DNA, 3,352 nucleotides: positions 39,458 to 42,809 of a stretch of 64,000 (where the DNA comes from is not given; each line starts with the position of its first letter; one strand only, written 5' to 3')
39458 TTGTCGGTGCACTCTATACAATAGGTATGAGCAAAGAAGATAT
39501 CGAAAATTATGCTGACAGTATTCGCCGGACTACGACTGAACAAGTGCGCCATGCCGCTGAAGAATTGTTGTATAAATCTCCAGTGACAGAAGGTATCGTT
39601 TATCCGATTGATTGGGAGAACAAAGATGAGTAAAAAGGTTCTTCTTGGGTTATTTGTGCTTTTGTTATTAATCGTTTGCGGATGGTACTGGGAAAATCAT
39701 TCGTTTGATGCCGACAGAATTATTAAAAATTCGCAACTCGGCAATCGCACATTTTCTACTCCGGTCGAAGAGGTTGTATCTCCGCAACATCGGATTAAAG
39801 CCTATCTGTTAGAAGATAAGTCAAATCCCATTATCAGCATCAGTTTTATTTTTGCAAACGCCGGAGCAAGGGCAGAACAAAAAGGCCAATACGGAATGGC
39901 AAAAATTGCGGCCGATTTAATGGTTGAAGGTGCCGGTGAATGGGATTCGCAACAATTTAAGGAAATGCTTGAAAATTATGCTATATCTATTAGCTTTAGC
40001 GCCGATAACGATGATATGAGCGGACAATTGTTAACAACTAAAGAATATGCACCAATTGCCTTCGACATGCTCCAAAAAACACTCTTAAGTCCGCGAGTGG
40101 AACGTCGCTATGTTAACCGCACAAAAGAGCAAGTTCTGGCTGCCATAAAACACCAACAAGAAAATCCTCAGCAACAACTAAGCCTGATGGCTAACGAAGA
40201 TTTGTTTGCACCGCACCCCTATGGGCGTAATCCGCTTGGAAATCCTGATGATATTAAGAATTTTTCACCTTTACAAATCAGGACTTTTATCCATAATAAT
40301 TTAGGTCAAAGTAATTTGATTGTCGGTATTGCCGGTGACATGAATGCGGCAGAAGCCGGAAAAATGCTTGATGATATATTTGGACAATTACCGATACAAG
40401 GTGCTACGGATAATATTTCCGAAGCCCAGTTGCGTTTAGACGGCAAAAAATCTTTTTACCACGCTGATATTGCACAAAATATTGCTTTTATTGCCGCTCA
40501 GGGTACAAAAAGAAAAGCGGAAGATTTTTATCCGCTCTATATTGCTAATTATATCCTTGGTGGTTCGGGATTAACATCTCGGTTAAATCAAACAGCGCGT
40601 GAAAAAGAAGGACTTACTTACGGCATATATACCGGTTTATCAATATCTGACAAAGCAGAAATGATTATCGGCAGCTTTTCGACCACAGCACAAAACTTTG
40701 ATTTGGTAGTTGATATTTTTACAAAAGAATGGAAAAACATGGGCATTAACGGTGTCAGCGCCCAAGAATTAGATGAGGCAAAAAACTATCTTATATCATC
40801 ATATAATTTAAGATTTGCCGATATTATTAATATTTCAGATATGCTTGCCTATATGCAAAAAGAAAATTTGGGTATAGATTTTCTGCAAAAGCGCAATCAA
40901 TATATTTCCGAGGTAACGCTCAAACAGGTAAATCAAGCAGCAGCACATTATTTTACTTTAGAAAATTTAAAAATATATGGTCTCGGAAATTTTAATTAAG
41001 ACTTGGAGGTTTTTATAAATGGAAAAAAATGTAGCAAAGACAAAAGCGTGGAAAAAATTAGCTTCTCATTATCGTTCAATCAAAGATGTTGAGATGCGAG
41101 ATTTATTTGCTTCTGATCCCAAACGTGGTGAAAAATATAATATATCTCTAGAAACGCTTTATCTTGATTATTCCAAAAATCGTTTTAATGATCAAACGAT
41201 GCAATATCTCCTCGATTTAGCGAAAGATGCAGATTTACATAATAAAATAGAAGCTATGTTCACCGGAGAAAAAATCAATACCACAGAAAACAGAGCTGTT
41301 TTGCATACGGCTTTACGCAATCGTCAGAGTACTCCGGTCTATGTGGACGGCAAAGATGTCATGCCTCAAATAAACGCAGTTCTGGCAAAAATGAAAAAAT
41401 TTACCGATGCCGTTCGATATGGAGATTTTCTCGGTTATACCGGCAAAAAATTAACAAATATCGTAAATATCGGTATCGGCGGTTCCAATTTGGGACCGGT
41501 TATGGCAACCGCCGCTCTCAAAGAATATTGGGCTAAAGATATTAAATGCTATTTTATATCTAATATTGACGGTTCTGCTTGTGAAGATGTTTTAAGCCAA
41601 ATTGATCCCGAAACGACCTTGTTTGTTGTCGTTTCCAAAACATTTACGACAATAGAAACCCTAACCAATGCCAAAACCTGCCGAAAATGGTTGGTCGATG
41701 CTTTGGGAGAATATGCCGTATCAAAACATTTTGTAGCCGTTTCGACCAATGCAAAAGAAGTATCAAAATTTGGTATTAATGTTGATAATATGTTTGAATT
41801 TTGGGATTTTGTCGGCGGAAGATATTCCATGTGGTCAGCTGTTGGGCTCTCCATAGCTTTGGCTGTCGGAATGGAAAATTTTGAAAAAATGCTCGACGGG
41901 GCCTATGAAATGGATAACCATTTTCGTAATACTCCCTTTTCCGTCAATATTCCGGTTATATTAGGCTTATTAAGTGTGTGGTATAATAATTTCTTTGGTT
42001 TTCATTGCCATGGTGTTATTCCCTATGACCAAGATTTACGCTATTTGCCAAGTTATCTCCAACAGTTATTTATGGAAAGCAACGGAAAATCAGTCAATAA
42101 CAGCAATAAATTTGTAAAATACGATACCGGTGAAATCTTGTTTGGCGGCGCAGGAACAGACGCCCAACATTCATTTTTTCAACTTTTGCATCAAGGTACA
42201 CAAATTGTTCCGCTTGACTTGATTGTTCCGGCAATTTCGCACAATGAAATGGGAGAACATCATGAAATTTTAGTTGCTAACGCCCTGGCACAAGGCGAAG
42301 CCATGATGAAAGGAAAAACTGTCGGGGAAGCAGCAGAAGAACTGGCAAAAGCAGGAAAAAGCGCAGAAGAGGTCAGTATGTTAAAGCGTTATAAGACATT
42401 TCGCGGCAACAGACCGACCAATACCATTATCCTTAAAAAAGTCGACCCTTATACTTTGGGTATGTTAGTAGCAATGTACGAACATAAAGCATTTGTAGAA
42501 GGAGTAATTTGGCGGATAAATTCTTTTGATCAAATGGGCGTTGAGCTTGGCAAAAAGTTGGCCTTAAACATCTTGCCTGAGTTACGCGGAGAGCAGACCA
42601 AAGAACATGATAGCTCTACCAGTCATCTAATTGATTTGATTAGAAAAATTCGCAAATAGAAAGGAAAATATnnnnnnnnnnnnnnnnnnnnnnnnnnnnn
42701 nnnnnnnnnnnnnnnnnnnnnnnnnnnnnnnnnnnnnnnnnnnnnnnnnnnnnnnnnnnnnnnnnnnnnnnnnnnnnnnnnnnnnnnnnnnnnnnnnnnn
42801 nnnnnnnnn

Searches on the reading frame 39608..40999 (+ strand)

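Call 56: search_protein_families(library=pfam, proteins=[window:39608-40999:+], max_evalue=0.00001)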
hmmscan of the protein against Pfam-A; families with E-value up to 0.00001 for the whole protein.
window:39608-40999:+ (463 aa): 2 families
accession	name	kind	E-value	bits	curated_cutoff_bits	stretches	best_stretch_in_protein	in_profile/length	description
PF05193.26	Peptidase_M16_C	-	7.6e-27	94.8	23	1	219-394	2-180/181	Peptidase M16 inactive domain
PF00675.25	Peptidase_M16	-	6.5e-13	49.3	22.3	1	77-208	13-144/149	Insulinase (Peptidase family M16)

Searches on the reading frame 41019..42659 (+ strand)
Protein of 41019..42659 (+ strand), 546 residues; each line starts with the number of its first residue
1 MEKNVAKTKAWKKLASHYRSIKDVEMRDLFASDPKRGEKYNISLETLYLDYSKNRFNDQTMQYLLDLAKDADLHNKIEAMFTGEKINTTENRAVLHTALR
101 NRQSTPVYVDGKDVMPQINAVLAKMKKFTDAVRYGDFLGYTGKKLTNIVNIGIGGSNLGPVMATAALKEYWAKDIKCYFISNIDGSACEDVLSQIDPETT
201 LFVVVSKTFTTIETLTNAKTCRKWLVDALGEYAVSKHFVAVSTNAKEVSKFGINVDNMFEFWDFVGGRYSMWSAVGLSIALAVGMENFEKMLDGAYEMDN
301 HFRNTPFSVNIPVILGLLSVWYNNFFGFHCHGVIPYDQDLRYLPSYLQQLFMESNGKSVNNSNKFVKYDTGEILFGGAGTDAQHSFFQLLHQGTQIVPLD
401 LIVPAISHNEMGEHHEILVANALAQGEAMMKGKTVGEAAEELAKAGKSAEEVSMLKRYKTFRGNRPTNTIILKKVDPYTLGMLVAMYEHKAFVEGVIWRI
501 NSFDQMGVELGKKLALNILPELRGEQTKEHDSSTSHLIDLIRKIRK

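Call 56: search_protein_families(library=pfam, proteins=[window:41019-42659:+], max_evalue=0.00001)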
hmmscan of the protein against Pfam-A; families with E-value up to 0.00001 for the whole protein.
window:41019-42659:+ (546 aa): 1 family
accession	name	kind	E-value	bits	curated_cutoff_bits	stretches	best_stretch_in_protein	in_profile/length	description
PF00342.24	PGI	-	2.5e-215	716.1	22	1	50-538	1-486/486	Phosphoglucose isomerase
